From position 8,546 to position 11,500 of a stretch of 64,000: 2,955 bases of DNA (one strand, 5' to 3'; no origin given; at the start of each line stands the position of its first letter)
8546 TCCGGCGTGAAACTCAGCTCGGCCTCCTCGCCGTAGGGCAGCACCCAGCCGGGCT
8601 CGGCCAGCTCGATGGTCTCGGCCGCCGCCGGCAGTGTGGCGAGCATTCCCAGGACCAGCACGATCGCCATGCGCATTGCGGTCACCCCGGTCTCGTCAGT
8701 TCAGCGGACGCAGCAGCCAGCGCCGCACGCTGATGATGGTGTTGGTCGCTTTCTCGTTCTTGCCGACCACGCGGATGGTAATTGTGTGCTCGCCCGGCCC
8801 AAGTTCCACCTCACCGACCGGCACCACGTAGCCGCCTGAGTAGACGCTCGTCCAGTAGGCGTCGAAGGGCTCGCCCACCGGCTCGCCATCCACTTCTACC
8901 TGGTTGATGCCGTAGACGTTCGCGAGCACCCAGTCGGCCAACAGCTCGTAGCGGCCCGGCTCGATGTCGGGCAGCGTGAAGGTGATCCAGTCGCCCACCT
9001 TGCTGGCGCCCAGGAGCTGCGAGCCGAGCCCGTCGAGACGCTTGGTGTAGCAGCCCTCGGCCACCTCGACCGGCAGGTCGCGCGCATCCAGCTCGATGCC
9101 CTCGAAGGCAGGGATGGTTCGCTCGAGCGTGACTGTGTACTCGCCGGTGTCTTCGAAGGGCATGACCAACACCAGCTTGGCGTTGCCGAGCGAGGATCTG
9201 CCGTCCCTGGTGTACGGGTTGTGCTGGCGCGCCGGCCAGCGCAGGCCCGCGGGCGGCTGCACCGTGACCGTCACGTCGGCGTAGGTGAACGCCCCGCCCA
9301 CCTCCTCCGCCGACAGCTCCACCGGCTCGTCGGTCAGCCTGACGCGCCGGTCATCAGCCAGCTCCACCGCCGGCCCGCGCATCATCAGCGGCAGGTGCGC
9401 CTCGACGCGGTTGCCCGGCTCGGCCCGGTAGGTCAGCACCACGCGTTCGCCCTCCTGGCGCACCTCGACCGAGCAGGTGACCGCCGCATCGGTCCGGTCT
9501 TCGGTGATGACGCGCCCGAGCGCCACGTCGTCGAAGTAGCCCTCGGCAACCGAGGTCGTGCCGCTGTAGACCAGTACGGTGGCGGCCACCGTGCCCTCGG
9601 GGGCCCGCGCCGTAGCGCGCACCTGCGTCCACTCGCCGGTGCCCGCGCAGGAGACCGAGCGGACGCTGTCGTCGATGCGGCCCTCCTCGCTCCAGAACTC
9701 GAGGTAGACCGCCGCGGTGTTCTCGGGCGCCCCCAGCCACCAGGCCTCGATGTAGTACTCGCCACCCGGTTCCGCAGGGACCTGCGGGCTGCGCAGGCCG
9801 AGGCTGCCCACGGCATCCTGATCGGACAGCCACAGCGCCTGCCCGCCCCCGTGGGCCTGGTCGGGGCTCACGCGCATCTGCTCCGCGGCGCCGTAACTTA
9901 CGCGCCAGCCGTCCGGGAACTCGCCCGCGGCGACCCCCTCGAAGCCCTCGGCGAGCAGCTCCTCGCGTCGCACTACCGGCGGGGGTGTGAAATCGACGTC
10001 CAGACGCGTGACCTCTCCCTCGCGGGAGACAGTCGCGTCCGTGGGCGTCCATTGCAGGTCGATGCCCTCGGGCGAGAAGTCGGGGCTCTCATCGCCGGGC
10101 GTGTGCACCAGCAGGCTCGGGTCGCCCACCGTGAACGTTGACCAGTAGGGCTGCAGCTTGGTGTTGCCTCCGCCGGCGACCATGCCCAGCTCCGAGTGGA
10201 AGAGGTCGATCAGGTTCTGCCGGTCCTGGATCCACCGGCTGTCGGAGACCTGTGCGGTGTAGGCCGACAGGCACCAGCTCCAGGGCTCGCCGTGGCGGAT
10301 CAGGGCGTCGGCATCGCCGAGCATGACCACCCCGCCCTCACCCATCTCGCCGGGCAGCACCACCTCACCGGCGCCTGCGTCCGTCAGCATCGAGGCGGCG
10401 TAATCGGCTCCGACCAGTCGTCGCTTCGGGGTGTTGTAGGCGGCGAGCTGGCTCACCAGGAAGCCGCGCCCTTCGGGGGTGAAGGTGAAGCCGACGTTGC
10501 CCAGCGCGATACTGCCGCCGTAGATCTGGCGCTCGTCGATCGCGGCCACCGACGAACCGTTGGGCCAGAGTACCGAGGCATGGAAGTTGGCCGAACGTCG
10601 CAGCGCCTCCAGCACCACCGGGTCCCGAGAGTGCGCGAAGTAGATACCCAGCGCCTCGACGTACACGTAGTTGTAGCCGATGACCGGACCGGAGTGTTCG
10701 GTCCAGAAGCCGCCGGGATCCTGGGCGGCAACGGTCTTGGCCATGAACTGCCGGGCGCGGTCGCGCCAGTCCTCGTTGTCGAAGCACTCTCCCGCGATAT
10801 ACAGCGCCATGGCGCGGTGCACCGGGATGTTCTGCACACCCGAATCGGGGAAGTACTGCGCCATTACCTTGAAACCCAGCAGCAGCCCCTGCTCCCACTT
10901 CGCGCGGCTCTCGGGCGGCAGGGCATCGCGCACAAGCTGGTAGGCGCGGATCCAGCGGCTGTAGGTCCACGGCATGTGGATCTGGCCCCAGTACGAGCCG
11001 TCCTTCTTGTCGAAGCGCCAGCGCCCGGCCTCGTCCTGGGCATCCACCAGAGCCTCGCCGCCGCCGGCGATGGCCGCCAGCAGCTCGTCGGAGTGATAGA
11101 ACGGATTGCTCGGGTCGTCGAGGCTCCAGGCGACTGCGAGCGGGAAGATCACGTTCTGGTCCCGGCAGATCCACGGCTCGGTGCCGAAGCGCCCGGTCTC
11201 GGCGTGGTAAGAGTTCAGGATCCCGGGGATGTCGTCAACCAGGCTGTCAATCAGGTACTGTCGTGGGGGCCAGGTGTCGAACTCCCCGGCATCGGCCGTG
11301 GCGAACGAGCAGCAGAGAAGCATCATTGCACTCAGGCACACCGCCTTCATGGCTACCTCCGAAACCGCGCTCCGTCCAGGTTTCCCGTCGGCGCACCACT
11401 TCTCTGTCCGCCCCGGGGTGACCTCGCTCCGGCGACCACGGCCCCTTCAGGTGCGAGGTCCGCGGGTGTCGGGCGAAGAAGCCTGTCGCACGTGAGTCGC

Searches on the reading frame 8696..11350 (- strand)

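Call 11: search_protein_families(library=pfam, proteins=[window:8696-11350:-], max_evalue=0.001)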
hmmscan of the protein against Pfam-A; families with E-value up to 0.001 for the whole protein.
window:8696-11350:- (884 aa): 0 families

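Call 81: search_protein_families(library=pfam, proteins=[window:8696-11350:-], max_evalue=1)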
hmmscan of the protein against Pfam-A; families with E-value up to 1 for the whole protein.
window:8696-11350:- (884 aa): 1 family
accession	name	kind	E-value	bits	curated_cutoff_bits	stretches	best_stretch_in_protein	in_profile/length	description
PF19985.4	DUF6421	-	0.2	10.8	25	1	116-156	351-390/437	Family of unknown function (DUF6421)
